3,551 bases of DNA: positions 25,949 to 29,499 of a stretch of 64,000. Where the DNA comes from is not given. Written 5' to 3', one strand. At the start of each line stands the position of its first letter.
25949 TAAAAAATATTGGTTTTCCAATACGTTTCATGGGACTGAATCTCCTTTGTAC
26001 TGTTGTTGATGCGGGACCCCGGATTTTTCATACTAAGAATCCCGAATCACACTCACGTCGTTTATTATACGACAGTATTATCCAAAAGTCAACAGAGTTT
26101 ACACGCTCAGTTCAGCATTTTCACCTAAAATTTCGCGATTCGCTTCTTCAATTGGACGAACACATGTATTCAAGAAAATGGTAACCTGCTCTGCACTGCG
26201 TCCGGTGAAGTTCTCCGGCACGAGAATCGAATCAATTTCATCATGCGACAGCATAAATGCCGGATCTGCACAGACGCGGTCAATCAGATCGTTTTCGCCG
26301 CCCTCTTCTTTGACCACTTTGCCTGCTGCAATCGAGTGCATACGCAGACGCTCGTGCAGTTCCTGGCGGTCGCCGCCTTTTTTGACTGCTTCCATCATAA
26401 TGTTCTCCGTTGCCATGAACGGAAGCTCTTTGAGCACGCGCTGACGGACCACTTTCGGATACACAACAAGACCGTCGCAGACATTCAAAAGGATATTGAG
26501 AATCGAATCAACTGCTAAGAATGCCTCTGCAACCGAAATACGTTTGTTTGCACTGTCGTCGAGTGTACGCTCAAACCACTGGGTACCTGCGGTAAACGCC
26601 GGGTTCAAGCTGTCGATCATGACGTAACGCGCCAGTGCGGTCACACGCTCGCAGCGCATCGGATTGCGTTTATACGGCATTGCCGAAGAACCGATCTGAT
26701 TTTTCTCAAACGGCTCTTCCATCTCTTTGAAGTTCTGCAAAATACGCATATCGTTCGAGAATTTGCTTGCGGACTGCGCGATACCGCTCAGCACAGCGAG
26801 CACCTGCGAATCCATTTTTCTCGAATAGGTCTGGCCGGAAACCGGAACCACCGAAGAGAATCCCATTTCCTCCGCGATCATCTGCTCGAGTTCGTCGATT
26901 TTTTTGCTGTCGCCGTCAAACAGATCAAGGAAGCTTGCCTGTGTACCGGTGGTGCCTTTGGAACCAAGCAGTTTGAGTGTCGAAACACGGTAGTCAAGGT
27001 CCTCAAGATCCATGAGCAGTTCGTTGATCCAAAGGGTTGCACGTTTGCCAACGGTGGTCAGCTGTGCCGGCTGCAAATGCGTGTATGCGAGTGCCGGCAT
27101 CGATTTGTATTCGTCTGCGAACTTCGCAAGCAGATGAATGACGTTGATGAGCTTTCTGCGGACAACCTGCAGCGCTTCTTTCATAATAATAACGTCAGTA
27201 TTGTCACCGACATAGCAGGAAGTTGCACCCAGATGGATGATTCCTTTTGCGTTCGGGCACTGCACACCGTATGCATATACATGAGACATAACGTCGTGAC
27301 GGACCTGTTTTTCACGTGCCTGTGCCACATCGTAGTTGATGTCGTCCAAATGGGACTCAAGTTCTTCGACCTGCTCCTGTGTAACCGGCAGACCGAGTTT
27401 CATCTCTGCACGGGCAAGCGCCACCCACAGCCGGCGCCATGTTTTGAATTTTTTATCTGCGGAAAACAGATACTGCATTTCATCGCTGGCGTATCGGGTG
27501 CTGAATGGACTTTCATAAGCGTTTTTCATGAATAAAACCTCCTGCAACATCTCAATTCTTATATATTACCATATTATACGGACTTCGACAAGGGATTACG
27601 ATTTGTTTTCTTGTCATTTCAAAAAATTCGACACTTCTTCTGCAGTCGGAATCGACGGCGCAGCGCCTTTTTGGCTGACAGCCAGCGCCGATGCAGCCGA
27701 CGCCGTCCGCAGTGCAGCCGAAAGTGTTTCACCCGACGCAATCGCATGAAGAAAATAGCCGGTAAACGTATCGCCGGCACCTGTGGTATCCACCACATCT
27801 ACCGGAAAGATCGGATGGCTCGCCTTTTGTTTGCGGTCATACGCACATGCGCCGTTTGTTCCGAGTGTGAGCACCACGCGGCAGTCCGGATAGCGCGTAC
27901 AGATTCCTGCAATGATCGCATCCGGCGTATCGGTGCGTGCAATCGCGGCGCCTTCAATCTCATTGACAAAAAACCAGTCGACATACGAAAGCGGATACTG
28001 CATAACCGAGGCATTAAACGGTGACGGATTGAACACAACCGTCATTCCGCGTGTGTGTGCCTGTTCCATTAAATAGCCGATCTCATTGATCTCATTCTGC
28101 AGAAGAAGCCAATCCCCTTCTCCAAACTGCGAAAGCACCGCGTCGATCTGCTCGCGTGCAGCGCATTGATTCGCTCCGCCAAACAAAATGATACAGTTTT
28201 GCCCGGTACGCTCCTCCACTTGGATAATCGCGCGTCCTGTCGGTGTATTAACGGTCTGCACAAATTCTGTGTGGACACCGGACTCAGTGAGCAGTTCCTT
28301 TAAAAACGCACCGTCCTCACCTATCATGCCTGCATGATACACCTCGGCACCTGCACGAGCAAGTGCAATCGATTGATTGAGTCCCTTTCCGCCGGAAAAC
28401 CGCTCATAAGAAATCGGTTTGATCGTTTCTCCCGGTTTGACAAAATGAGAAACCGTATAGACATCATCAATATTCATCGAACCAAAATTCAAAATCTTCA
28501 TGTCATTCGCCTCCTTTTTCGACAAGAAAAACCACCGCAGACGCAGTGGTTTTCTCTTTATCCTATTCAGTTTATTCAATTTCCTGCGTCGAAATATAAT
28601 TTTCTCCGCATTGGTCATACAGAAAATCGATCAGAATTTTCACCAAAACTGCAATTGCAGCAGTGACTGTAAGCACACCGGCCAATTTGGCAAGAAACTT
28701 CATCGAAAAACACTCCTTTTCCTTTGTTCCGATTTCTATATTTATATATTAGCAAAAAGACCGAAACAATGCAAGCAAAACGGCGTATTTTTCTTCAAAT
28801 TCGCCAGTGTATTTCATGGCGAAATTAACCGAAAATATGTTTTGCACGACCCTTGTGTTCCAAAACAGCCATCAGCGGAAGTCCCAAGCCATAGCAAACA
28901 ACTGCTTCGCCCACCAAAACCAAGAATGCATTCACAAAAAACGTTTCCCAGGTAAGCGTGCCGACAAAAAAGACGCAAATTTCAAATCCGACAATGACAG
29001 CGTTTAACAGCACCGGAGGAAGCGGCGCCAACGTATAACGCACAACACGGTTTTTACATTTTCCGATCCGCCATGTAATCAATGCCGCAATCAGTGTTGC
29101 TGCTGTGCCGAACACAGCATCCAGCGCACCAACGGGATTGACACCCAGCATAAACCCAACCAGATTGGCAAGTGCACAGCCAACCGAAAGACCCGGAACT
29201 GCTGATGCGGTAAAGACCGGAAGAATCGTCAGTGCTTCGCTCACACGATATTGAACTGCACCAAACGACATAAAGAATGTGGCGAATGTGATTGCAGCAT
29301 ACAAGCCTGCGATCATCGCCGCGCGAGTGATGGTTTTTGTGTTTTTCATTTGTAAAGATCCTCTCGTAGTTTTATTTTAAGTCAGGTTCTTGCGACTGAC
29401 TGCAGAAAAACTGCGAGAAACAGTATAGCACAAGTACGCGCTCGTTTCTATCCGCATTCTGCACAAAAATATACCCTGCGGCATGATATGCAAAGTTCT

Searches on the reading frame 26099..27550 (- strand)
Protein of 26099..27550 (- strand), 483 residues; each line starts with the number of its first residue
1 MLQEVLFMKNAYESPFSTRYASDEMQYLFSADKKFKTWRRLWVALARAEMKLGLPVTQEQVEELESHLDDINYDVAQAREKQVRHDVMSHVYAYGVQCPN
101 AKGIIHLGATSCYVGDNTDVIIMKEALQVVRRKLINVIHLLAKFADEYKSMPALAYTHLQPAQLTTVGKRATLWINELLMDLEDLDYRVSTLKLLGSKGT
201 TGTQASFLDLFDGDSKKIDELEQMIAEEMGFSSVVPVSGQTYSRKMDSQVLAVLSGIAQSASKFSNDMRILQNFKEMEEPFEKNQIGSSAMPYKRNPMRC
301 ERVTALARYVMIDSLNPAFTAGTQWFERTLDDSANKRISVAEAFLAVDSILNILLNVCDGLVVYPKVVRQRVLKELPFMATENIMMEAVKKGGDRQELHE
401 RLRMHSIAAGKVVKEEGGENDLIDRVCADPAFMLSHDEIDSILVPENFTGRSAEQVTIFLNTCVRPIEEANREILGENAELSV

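Call 8: search_protein_families(library=pfam, proteins=[window:26099-27550:-], max_evalue=0.01)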
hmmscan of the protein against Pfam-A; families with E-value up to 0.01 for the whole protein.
window:26099-27550:- (483 aa): 2 families
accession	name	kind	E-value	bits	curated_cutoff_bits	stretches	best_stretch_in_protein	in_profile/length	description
PF00206.25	Lyase_1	-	4.5e-27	95.7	27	1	31-311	16-311/312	Lyase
PF10397.14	ADSL_C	-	1.4e-21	77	32.7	1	377-457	1-77/79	Adenylosuccinate lyase C-terminus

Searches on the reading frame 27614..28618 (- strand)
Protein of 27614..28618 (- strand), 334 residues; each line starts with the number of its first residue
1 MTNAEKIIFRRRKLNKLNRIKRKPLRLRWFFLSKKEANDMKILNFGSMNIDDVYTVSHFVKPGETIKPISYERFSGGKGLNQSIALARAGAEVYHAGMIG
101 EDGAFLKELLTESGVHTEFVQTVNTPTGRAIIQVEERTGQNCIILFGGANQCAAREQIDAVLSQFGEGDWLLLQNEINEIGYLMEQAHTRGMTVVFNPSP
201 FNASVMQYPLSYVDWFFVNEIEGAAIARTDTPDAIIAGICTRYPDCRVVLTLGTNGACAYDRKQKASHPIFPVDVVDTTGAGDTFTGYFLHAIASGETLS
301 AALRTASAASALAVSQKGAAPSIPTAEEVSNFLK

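Call 8: search_protein_families(library=pfam, proteins=[window:27614-28618:-], max_evalue=0.01)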
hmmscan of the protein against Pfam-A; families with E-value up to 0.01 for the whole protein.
window:27614-28618:- (334 aa): 1 family
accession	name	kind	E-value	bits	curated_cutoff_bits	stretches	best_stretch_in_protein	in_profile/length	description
PF00294.29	PfkB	-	6.3e-49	167.4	25.8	1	41-325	3-301/302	pfkB family carbohydrate kinase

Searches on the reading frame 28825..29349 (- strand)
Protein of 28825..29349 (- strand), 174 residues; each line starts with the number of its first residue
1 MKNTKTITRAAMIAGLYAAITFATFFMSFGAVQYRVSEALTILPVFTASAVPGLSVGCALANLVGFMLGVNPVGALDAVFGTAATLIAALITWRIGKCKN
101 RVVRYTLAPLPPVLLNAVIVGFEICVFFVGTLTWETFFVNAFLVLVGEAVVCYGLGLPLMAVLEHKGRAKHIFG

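Call 8: search_protein_families(library=pfam, proteins=[window:28825-29349:-], max_evalue=0.01)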
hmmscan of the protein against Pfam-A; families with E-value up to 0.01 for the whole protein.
window:28825-29349:- (174 aa): 1 family
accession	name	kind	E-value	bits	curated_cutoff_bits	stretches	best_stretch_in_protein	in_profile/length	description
PF06177.16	QueT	-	4.1e-39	134.6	33.7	1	7-164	1-140/141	QueT transporter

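Call 23: find_encoding_contigs(protein=window:28825-29349:-, flank=10000, max_places=10)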
Protein window:28825-29349:- (174 aa): 16 contigs read that carry it; 10 places shown.
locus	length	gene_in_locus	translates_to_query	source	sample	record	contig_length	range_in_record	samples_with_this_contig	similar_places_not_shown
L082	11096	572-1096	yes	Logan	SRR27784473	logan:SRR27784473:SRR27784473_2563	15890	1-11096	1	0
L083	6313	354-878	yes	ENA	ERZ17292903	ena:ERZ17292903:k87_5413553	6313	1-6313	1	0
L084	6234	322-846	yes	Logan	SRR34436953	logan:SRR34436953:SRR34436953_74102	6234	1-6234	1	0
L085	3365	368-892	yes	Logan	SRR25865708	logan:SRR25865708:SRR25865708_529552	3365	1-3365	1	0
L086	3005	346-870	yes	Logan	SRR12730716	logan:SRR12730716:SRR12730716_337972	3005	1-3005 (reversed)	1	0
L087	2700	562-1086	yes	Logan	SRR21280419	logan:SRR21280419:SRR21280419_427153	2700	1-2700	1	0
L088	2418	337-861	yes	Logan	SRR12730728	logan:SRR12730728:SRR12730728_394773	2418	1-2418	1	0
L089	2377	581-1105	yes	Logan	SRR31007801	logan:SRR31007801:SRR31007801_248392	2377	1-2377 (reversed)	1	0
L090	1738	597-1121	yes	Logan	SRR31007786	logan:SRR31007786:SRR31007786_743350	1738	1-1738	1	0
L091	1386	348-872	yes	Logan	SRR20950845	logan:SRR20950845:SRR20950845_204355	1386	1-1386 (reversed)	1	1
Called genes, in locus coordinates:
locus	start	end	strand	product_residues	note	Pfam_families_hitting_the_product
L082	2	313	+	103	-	?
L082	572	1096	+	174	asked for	PF06177:QueT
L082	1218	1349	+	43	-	-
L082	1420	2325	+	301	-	PF00294:PfkB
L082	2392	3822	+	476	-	PF00206:Lyase_1, PF10397:ADSL_C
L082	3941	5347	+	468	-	PF22599:SecDF_P1_head, PF02355:SecD_SecF_C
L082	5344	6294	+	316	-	PF02355:SecD_SecF_C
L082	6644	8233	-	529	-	PF00009:GTP_EFTU, PF01926:MMR_HSR1 (weak), PF22042:EF-G_D2, PF03144:GTP_EFTU_D2, PF16658:RF3_C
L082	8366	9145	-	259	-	PF00165:HTH_AraC (weak), PF12833:HTH_18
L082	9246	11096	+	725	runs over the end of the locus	PF01055:Glyco_hydro_31_2nd, PF21365:Glyco_hydro_31_3rd, PF17137:DUF5110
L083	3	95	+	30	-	?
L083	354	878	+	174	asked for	PF06177:QueT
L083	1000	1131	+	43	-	-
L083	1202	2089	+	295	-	PF00294:PfkB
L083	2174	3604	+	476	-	PF00206:Lyase_1, PF10397:ADSL_C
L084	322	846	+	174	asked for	PF06177:QueT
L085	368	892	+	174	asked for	PF06177:QueT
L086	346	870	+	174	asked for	PF06177:QueT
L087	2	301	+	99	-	?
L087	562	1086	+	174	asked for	PF06177:QueT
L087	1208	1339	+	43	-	-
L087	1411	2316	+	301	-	PF00294:PfkB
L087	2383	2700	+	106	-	?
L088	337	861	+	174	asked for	PF06177:QueT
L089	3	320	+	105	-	?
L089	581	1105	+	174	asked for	PF06177:QueT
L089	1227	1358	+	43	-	-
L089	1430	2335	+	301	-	PF00294:PfkB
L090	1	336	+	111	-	?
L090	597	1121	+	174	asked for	PF06177:QueT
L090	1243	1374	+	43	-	-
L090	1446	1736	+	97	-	?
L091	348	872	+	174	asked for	PF06177:QueT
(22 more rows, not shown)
